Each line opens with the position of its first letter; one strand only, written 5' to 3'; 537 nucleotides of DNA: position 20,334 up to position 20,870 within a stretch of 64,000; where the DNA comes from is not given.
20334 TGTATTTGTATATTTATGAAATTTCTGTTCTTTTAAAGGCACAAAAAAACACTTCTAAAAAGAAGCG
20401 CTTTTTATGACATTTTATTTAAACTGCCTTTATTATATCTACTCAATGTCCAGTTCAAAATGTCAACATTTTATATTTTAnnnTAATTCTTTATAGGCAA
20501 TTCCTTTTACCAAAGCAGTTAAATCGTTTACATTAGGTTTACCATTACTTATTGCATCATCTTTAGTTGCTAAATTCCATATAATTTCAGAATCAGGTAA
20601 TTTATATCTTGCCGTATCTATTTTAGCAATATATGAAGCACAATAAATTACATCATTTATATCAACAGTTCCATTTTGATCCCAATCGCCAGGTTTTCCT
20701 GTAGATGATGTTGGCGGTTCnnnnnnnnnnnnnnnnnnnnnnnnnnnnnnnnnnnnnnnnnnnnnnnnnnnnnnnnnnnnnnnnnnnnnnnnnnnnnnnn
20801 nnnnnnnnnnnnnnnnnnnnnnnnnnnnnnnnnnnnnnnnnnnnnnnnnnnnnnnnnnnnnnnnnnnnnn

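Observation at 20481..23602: Non-cellulosomal cohesin-dockerin module: two membrane-anchored cohesin-like proteins plus a dockerin-bearing secreted protein, inserted between rpsB and queH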

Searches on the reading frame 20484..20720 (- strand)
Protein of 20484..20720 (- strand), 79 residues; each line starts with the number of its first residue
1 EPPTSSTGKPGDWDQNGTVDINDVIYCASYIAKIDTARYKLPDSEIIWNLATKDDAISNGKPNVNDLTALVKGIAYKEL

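Call 21: search_solved_structures(query=A1, max_evalue=10, show_alignments=2)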
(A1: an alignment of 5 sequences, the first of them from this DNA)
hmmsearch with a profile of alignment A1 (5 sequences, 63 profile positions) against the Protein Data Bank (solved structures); distinct sequences matched with E-value up to 10: 53.
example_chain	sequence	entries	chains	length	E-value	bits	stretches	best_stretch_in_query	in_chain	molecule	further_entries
6kg9_A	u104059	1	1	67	8.2e-07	32.3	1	2-58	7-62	And cellulose-binding endoglucanase family 9 CelL ortholog dockerin domain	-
6kgc_B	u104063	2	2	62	1.6e-06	31.4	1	2-58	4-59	And cellulose-binding endoglucanase family 9 CelL ortholog dockerin domain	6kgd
6kge_D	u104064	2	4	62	1.8e-06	31.2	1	2-58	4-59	And cellulose-binding endoglucanase family 9 CelL ortholog dockerin domain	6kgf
4fl4_A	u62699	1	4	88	3.8e-06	30.2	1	3-59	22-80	Glycoside hydrolase family 9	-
4uyq_B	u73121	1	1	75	4.1e-06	30.1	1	2-27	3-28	Cellulosomal scaffoldin adaptor protein B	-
4uyp_B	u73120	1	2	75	4.1e-06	30.1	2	5-26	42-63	Cellulosomal scaffoldin adaptor protein B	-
5nrk_B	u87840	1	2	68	4.7e-06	29.9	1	2-59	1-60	DocCel5: Type I dockerin repeat domain from A. cellulolyticus family 5 endoglucanase WP_01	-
5nrm_B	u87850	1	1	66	1.4e-05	28.4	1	2-59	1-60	DocCel5: Type I dockerin repeat domain from A. cellulolyticus family 5 endoglucanase WP_01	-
2vn6_B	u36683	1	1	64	2.1e-05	27.8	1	2-60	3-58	ENDOGLUCANASE A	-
2vn5_B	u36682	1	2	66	2.2e-05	27.8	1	2-60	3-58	ENDOGLUCANASE A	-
5lxv_B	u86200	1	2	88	6.8e-05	26.2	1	2-52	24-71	Carbohydrate-binding protein WP_009985128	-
4cj0_A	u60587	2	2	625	8.6e-05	25.8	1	3-59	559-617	ENDOGLUCANASE D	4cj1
1clc_A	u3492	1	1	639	8.9e-05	25.8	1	3-59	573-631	ENDOGLUCANASE CELD; EC: 3.2.1.4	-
3ul4_B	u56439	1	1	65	9.9e-05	25.7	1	2-60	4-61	Cellulosome enzyme, dockerin type I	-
9qf9_A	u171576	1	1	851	0.00011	25.5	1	3-60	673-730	Ruminococcus bromii Amy16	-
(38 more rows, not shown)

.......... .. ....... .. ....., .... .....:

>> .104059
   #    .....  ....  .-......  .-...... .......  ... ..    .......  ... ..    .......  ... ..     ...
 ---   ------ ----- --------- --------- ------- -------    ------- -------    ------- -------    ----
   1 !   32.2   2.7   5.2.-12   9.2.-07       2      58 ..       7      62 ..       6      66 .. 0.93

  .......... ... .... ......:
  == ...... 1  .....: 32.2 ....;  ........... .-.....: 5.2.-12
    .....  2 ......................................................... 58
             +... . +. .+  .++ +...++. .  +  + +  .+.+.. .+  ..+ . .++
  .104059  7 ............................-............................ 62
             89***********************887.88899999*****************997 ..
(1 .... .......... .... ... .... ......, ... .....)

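Call 24: search_solved_structures(query=window:20484-20720:-, max_evalue=10, show_alignments=3)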
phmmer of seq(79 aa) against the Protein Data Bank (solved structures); distinct sequences matched with E-value up to 10: 8.
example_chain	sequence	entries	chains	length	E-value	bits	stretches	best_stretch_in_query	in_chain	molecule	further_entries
6d03_E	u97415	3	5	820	0.13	15.9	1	12-77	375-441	Reticulocyte binding protein 2, putative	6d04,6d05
5nrk_B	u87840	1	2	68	0.22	15.2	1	9-31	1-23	DocCel5: Type I dockerin repeat domain from A. cellulolyticus family 5 endoglucanase WP_01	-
5lxv_B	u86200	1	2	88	0.27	14.9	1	10-44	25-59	Carbohydrate-binding protein WP_009985128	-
4uyq_B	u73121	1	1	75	0.41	14.3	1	11-39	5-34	Cellulosomal scaffoldin adaptor protein B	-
4uyp_B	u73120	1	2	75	0.5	14.1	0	11-31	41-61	Cellulosomal scaffoldin adaptor protein B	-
9qf8_A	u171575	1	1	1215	3.5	11.4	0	10-37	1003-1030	Ruminococcus bromii Amy10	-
8x39_A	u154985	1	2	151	5.9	10.7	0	11-31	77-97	Serine protease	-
8x3a_A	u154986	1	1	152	8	10.2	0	11-31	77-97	Serine protease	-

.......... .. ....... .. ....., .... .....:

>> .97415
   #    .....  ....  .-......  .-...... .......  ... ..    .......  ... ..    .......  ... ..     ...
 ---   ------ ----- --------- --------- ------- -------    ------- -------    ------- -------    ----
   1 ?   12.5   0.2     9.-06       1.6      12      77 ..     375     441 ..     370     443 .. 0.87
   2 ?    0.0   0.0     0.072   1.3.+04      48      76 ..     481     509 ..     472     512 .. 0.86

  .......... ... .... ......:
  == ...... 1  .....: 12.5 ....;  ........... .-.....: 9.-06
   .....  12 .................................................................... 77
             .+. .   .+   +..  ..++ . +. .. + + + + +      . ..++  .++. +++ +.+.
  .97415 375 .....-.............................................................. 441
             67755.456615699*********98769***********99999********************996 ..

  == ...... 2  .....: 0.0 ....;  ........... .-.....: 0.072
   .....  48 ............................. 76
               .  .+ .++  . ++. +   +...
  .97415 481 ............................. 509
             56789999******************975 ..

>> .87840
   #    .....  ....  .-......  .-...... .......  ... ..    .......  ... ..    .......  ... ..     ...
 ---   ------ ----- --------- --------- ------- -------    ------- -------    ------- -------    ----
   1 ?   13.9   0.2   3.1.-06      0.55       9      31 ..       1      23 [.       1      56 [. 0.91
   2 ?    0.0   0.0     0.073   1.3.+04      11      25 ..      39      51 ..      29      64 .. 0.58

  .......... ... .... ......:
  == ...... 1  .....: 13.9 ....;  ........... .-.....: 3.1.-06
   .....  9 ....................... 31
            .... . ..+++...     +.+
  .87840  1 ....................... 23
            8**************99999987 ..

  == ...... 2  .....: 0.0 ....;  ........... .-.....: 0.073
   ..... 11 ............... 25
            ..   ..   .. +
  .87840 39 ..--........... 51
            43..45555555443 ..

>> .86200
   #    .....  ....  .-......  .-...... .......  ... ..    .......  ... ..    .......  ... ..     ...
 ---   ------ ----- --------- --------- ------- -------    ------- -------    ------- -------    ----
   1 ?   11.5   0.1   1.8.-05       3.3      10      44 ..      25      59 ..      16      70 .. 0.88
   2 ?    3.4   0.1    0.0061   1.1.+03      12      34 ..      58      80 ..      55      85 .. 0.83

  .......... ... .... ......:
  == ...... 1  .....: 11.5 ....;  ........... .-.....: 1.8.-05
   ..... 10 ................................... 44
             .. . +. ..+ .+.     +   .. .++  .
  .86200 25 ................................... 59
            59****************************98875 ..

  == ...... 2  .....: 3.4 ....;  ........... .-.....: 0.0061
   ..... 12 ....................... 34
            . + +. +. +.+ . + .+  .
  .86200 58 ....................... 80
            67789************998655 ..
